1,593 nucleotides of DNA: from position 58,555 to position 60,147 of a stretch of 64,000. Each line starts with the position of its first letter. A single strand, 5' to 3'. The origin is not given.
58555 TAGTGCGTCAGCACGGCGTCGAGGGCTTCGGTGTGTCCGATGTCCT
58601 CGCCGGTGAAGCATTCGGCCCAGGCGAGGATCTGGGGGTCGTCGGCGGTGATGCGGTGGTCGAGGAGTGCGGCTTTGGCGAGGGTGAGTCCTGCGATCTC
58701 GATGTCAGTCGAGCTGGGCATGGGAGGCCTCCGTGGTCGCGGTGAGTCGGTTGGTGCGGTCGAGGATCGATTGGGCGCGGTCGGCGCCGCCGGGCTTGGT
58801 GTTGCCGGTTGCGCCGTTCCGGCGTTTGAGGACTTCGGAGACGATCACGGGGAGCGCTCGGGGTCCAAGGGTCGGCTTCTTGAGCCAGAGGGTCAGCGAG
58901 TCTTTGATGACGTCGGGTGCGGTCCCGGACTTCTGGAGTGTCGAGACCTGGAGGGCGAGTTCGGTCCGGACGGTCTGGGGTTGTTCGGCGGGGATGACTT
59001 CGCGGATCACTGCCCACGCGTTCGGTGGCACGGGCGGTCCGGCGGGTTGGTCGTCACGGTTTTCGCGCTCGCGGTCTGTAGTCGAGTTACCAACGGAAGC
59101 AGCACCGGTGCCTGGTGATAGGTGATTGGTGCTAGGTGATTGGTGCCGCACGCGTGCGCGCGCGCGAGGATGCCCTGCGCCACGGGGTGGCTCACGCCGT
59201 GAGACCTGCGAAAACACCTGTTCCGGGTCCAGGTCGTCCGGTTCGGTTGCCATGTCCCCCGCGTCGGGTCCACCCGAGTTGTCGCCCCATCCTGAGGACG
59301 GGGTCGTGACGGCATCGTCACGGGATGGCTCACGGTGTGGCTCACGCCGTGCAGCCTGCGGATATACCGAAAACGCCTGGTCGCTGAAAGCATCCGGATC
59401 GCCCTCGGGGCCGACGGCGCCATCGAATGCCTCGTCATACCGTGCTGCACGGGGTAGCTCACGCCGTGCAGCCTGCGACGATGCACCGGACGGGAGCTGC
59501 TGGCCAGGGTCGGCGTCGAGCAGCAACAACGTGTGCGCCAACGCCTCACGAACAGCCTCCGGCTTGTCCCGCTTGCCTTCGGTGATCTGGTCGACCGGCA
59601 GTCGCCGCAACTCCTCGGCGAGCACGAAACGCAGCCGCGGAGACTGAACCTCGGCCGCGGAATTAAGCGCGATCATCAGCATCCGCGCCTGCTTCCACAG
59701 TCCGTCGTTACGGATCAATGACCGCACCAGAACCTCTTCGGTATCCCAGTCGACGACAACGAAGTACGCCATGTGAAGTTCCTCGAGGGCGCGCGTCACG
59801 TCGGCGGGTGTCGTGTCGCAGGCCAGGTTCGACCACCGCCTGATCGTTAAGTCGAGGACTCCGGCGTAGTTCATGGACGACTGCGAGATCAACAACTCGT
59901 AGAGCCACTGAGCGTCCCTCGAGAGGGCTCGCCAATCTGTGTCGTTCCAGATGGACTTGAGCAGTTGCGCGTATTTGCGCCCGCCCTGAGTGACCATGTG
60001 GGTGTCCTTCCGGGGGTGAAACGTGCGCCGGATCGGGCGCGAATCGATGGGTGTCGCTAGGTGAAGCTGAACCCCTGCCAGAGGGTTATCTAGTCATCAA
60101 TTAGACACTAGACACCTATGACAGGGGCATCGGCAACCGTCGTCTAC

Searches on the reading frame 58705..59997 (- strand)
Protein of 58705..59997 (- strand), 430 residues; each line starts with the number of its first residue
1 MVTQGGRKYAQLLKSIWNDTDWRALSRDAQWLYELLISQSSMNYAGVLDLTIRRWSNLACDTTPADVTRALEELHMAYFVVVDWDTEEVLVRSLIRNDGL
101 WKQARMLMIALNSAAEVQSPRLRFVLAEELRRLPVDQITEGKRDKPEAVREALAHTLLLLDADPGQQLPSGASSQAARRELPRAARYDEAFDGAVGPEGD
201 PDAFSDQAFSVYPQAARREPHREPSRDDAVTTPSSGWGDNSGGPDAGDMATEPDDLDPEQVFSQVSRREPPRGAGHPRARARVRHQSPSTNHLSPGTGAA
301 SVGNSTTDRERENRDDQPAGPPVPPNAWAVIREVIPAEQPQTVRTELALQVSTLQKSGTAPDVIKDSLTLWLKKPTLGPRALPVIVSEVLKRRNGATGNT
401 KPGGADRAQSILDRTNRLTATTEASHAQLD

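Call 46: find_encoding_contigs(protein=window:58705-59997:-, flank=10000, max_places=2)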
Protein window:58705-59997:- (430 aa): 2 contigs read that carry it; 2 places shown.
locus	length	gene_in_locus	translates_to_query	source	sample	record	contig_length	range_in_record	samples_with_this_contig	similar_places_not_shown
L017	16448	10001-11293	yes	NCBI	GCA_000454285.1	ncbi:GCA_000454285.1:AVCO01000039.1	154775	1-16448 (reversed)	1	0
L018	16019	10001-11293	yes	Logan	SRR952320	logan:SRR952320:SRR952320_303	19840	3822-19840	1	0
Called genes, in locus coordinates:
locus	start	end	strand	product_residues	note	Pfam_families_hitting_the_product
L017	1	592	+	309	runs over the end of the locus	PF09588:YqaJ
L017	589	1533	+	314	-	PF03837:RecT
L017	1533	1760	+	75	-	-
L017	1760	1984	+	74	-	-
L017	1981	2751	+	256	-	PF00929:RNase_T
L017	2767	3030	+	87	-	-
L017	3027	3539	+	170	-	PF00782:DSPc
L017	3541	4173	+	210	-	-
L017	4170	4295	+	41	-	-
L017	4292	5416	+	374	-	-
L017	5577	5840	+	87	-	-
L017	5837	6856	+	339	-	PF07505:DUF5131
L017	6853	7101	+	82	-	-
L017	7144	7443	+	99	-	PF14216:DUF4326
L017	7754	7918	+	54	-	-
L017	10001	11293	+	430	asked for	-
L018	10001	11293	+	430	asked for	-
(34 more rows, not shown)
